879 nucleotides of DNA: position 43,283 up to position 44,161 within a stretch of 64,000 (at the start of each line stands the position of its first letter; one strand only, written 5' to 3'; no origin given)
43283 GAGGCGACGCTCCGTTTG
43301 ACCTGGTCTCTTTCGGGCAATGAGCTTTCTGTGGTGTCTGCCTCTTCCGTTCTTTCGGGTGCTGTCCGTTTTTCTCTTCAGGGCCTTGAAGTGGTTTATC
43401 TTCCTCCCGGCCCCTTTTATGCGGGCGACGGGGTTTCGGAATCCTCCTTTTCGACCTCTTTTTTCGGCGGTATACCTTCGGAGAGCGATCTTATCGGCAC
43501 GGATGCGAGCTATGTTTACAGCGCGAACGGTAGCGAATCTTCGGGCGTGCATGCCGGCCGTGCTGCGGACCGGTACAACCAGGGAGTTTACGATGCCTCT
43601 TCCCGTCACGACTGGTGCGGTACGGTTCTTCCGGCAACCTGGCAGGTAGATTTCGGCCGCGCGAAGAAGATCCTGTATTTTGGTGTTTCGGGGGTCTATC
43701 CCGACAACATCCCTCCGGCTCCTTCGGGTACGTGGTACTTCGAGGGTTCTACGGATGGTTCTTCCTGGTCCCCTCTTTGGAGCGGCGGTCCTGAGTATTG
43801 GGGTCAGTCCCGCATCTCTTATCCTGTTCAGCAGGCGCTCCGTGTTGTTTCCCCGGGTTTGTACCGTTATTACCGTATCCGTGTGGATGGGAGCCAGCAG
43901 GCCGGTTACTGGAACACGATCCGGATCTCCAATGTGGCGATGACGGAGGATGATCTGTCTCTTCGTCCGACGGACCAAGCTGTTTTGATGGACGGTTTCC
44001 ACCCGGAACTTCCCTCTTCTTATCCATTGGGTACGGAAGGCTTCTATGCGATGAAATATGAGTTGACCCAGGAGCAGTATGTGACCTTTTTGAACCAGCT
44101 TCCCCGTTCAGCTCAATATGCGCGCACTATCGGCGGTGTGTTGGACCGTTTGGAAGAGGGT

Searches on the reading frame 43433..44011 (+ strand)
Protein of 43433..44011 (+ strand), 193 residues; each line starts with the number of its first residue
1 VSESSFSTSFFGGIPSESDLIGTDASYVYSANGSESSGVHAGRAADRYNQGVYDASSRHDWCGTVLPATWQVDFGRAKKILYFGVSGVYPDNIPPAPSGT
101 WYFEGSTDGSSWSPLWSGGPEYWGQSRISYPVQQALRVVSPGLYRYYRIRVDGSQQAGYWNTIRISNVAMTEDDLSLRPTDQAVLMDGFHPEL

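Call 14: search_protein_families(library=pfam, max_evalue=10, proteins=[window:43433-44011:+])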
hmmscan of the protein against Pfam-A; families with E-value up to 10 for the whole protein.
seq(193 aa): 1 family
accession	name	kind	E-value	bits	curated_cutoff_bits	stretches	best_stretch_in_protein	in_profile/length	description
PF00754.31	F5_F8_type_C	-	0.00014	22.4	28.2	1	54-120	19-83/127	F5/8 type C domain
